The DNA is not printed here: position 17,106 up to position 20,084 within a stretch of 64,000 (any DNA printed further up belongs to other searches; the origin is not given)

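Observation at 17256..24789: Candidate envelope signalling system: CHASE2 cyclase - SH3 protein - M48 protease - FadL/PorV-like barrel - giant lipoprotein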

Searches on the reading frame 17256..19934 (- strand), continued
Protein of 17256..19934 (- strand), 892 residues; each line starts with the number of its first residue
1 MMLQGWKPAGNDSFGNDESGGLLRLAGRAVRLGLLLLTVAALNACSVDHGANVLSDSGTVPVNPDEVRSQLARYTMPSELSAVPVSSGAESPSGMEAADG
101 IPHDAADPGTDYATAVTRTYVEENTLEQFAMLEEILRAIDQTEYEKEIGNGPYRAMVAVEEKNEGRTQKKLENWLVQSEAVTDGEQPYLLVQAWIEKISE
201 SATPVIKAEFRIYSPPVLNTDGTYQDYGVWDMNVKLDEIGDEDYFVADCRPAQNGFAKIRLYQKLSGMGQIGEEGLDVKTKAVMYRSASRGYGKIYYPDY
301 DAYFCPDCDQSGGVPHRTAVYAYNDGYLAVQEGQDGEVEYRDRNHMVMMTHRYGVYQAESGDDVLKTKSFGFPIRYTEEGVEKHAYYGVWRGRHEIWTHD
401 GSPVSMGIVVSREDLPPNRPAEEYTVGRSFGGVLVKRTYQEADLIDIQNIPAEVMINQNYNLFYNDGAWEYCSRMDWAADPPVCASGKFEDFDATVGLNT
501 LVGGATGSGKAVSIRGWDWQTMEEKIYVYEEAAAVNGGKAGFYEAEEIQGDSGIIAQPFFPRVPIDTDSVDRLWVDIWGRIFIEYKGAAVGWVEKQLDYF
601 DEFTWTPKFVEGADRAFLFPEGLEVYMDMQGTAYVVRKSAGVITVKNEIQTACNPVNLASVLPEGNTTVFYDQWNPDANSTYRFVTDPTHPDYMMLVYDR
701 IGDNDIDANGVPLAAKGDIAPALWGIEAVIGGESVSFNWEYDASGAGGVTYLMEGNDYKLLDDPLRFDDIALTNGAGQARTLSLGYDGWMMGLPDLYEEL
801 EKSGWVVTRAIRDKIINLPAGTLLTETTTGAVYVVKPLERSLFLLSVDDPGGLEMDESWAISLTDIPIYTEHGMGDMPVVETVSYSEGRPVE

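Call 48: fold_search(model_id=the predicted structure, library=pdb)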
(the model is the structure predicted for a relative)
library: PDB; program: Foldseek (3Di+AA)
matches with E <= 10: 239; with E <= 0.001: 0
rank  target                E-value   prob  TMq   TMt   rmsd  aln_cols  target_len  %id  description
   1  9bbg                  2.0e-03  0.11  0.08  0.07  29.6      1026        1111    6  Co-crystal structure of human DDB1 bound to fragment UB028671 (released 2024-06-12)
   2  9bbe                  2.3e-03  0.15  0.09  0.08  26.3       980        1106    7  Co-crystal structure of human DDB1 bound to fragment UB028668 (released 2024-06-12)
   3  6num                  2.6e-03  0.14  0.07  0.10  26.0       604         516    8  The structure of GH32 from Bifidobacteium adolescentis (released 2020-02-05)
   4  2qqu_A                4.5e-03  0.20  0.09  0.13  25.5       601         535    7  Crystal structure of a cell-wall invertase (D239A) from Arabidopsis thaliana in complex with sucrose (released 2008-04-22)
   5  8uws_D                1.1e-02  0.13  0.08  0.12  25.8       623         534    9  Cryo-EM structure of an Enterobacter GH43 Beta-Xylosidase: EcXyl43 (released 2024-05-15)
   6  4ffi_C                1.8e-02  0.11  0.08  0.12  25.2       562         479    8  Crystal Structure of Levan Fructotransferase D54N mutant from Arthrobacter ureafaciens in complex with levanbiose (released 2012-07-18)
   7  8beu_D                2.0e-02  0.08  0.07  0.09  24.5       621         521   10  Structure of D188A-fructofuranosidase from Rhodotorula dairenensis in complex with raffinose (released 2022-12-28)
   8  7yl9_H                2.0e-02  0.02  0.05  0.06  36.5       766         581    9  Cryo-EM structure of complete transmembrane channel E289A mutant Vibrio cholerae Cytolysin (released 2022-08-31)
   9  8uws_A                2.6e-02  0.10  0.08  0.12  25.8       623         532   10  Cryo-EM structure of an Enterobacter GH43 Beta-Xylosidase: EcXyl43 (released 2024-05-15)
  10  2ac1_A                2.8e-02  0.08  0.07  0.10  26.2       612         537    7  Crystal structure of a cell-wall invertase from Arabidopsis thaliana (released 2006-08-29)
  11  2qqw_A                3.0e-02  0.07  0.07  0.09  26.6       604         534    7  Crystal structure of a cell-wall invertase (D23A) from Arabidopsis thaliana in complex with sucrose (released 2008-04-22)
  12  8bes_C                3.0e-02  0.06  0.06  0.08  25.2       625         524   10  Structure of D188A-fructofuranosidase from Rhodotorula dairenensis in complex with fructose (released 2022-12-28)
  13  2oaj                  4.0e-02  0.04  0.07  0.08  29.7       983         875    8  Crystal structure of Sro7 from S. cerevisiae (released 2007-04-03)
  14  2qqv_A                4.2e-02  0.09  0.08  0.12  23.6       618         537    7  Crystal structure of a cell-wall invertase (E203A) from Arabidopsis thaliana in complex with sucrose (released 2008-04-22)
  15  8beu_C                4.4e-02  0.07  0.07  0.10  24.6       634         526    9  Structure of D188A-fructofuranosidase from Rhodotorula dairenensis in complex with raffinose (released 2022-12-28)
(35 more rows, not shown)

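Call 78: search_protein_families(library=pfam, alignment_id=A2, max_evalue=1)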
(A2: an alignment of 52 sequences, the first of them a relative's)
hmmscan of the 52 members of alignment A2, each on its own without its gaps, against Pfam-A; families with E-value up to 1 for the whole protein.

A. member 1, P0006 (892 aa): 2 families
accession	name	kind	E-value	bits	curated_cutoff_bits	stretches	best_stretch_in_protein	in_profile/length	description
PF24733.1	DUF7684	-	0.069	13.3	26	1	143-179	10-46/135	Domain of unknown function (DUF7684)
PF01580.24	FtsK_SpoIIIE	-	0.21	11.5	24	1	486-515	27-57/221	FtsK/SpoIIIE family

B. families by the number of members that match (of 52 scanned): 23 families
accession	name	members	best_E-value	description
PF00397.32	WW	2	0.035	WW domain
PF03951.24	Gln-synt_N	1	0.00098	Glutamine synthetase, beta-Grasp domain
PF22364.1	VID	1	0.0059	VirG insertion domain (VID)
PF13953.12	PapC_C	1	0.028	PapC C-terminal domain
PF17131.11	LolA_like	1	0.035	Outer membrane lipoprotein-sorting protein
PF24733.1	DUF7684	1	0.069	Domain of unknown function (DUF7684)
PF15418.12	DUF4625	1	0.078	Domain of unknown function (DUF4625)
PF07626.16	PSD3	1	0.078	Protein of unknown function (DUF1587)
PF21158.3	flgK_1st_1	1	0.08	Flagellar hook-associated protein 1, D2-like domain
PF03864.22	Phage_cap_E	1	0.098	Phage major capsid protein E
PF10099.14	RskA_C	1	0.11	Anti-sigma-K factor rskA, C-terminal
PF13533.13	Biotin_lipoyl_2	1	0.14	Biotin-lipoyl like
PF02622.21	DUF179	1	0.15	AlgH-like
PF21910.2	GH85_C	1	0.15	GH85 endohexosaminidases, C-terminal domain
PF25651.1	Baculo_P15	1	0.18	Baculovirus putative 15 kDa capsid protein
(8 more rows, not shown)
